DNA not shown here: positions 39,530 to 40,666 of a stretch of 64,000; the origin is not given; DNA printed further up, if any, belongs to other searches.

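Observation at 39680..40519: Uncharacterised third gene glued to the SPARTA pair: coiled-coil plus degenerate PLD-fold (HDR) domain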

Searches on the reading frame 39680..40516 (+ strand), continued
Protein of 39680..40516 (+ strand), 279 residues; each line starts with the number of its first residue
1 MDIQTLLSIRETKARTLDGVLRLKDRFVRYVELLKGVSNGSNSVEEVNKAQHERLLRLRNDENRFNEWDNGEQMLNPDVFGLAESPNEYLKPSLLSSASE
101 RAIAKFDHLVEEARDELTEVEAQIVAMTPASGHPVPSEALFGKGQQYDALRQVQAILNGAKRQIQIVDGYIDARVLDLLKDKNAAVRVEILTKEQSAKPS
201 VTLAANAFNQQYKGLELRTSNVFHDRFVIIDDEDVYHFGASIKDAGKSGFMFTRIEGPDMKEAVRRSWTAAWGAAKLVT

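Call 34: search_protein_families(library=pfam, alignment_id=A3, max_evalue=0.00001)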
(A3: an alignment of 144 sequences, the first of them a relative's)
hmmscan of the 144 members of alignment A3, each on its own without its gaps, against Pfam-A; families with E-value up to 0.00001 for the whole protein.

A. member 1, L002:8798-9661:+ (288 aa): 1 family
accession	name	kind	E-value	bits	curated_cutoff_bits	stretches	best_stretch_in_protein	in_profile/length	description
PF03301.18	Trp_dioxygenase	-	1.2e-61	209.4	34.9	2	14-139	15-148/346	Tryptophan 2,3-dioxygenase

B. families by the number of members that match (of 144 scanned): 113 families (the first 25 are shown)
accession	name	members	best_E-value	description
PF02384.22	N6_Mtase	7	6.1e-104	N-6 DNA Methylase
PF10543.14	ORF6N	5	3.3e-33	ORF6N domain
PF00589.27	Phage_integrase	5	7.5e-25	Phage integrase family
PF01420.25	Methylase_S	3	2.8e-27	Type I restriction modification DNA specificity domain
PF16363.11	GDP_Man_Dehyd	2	1.3e-154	GDP-mannose 4,6 dehydratase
PF02504.20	FA_synthesis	2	8.1e-81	Fatty acid synthesis protein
PF01370.27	Epimerase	2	1.4e-75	NAD dependent epimerase/dehydratase family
PF02463.25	SMC_N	2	1.8e-67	RecF/RecN/SMC N terminal domain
PF13302.13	Acetyltransf_3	2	4.7e-24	Acetyltransferase (GNAT) domain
PF09335.16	VTT_dom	2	4.8e-19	VTT domain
PF00857.26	Isochorismatase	2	8.2e-17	Isochorismatase domain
PF07669.17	Eco57I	2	1.4e-13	Eco57I restriction-modification methylase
PF08867.16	FRG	2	9.3e-13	FRG domain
PF00583.31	Acetyltransf_1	2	7.5e-10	Acetyltransferase (GNAT) family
PF13420.13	Acetyltransf_4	2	2.5e-09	Acetyltransferase (GNAT) domain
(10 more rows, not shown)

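Call 41: search_protein_families(library=pfam, alignment_id=A4, max_evalue=0.001)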
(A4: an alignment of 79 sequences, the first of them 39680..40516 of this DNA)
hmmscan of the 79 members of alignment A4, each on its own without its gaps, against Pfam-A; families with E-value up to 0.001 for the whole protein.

A. member 1, window:39680-40516:+ (279 aa): 1 family
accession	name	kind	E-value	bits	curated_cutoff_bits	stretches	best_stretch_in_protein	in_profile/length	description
PF13091.12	PLDc_2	-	5.1e-05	23.6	27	1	156-236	4-94/132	PLD-like domain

B. families by the number of members that match (of 79 scanned): 7 families
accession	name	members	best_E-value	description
PF10543.14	ORF6N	57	4.3e-37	ORF6N domain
PF09669.15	Phage_pRha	17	1.5e-06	Phage regulatory protein Rha (Phage_pRha)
PF13091.12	PLDc_2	12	1e-06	PLD-like domain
PF13310.11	Virulence_RhuM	6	4.6e-26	Virulence protein RhuM family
PF00012.26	HSP70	1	1.9e-33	Hsp70 protein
PF16565.11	MIT_C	1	0.00011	Phospholipase D-like domain at C-terminus of MIT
PF11267.13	DUF3067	1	0.00082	Domain of unknown function (DUF3067)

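Call 51: find_encoding_contigs(protein=P0013, flank=7000, max_places=2)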
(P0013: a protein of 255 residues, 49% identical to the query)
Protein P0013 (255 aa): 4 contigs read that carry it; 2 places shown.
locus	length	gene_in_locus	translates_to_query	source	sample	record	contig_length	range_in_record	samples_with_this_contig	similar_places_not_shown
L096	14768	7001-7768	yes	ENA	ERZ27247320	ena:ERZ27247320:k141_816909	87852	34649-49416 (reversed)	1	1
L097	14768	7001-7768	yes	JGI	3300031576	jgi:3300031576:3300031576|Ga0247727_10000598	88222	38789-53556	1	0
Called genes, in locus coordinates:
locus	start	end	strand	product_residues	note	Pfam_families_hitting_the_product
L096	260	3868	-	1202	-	PF02463:SMC_N, PF13175:AAA_15 (weak), PF13304:AAA_21 (weak), PF13476:AAA_23, PF13555:AAA_29 (weak), PF06470:SMC_hinge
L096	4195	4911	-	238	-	PF22935:RM44_endonuclase, PF14622:Ribonucleas_3_3, PF00636:Ribonuclease_3, PF00035:dsrm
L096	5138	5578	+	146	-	-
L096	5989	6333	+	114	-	-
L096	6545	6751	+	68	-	-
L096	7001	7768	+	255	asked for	-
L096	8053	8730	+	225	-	-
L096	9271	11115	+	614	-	PF00664:ABC_membrane, PF00005:ABC_tran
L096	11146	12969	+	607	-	PF00664:ABC_membrane, PF00005:ABC_tran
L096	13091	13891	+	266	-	PF13489:Methyltransf_23 (faint), PF01209:Ubie_methyltran, PF13649:Methyltransf_25, PF13847:Methyltransf_31, PF08241:Methyltransf_11, PF08242:Methyltransf_12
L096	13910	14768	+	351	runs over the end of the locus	PF00583:Acetyltransf_1 (faint)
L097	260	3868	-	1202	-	PF02463:SMC_N, PF13175:AAA_15 (weak), PF13304:AAA_21 (weak), PF13476:AAA_23, PF13555:AAA_29 (weak), PF06470:SMC_hinge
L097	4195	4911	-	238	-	PF22935:RM44_endonuclase, PF14622:Ribonucleas_3_3, PF00636:Ribonuclease_3, PF00035:dsrm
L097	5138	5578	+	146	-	-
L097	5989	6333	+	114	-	-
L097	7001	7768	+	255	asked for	-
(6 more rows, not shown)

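Call 52: find_encoding_contigs(protein=P0012, flank=7000, max_places=3)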
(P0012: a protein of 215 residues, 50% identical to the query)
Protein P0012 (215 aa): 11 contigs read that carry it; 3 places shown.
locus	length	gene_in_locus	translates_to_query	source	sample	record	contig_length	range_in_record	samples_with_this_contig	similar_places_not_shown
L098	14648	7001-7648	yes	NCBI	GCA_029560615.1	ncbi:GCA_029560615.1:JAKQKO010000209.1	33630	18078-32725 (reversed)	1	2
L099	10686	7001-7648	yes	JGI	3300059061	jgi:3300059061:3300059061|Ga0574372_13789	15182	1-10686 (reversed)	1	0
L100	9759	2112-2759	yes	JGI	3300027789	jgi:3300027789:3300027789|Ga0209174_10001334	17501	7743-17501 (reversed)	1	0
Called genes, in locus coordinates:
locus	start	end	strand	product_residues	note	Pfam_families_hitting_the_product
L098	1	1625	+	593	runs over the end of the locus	-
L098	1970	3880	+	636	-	PF12161:HsdM_N (weak), PF02384:N6_Mtase, PF07669:Eco57I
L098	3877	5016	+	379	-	PF01420:Methylase_S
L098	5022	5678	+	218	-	PF13643:DUF4145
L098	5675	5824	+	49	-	-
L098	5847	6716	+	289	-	-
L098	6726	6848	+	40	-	-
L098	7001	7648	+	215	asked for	-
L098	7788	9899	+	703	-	PF03235:GmrSD_N, PF07510:GmrSD_C, PF18899:DUF5655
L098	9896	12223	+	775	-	PF04313:HSDR_N (faint), PF00270:DEAD, PF04851:ResIII, PF18766:SWI2_SNF2, PF00271:Helicase_C (weak), PF08463:EcoEI_R_C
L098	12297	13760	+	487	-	PF13489:Methyltransf_23, PF08241:Methyltransf_11, PF13649:Methyltransf_25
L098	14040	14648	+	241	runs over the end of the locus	-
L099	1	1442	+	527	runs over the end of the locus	-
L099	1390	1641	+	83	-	-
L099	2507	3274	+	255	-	PF02384:N6_Mtase (weak)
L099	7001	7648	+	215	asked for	-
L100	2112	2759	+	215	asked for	-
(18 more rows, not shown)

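Call 53: find_encoding_contigs(protein=P0022, flank=7000, max_places=2)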
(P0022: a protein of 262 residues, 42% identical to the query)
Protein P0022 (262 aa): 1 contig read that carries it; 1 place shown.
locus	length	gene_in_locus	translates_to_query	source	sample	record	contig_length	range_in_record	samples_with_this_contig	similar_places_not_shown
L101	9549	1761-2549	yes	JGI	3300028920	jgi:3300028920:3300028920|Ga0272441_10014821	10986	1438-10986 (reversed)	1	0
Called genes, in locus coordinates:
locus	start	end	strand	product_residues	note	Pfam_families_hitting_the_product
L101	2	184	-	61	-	?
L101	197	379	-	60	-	PF13366:PDDEXK_3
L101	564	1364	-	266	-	PF23023:Anti-Pycsar_Apyc1, PF00753:Lactamase_B, PF12706:Lactamase_B_2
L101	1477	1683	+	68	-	-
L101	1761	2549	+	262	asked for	-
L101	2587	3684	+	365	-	PF01408:GFO_IDH_MocA, PF03447:NAD_binding_3 (weak), PF22725:GFO_IDH_MocA_C3, PF02894:GFO_IDH_MocA_C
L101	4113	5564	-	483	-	PF13859:BNR_3 (faint), PF13088:BNR_2, PF24316:Tli3 (faint), PF02012:BNR (faint)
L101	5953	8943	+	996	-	PF18072:FGAR-AT_linker, PF00586:AIRS, PF02769:AIRS_C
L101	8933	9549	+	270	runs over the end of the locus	PF13507:GATase_5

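Call 54: find_encoding_contigs(protein=P0029, flank=7000, max_places=2)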
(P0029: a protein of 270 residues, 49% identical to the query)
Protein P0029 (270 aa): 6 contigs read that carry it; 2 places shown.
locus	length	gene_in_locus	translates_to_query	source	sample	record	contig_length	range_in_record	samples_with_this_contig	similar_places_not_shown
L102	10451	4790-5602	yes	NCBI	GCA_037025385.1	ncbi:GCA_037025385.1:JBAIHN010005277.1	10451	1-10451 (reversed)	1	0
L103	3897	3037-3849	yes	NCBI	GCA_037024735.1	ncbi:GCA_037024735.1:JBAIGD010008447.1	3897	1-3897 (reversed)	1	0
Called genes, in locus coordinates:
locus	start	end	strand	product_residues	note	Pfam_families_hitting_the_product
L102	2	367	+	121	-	?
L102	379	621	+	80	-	-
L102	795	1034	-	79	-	-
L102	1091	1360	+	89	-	-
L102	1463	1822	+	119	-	-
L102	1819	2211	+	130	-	-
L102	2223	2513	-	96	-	-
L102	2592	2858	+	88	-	-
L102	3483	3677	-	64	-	-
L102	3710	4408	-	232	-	PF00239:Resolvase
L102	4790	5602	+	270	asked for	-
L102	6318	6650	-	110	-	-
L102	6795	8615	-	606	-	-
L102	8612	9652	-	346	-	-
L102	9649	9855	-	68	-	-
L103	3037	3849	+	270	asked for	-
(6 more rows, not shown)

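Call 84: search_protein_families(library=phrogs, proteins=[window:39680-40516:+], max_evalue=0.1)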
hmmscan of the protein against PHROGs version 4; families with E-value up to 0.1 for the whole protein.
window:39680-40516:+ (279 aa): 0 families
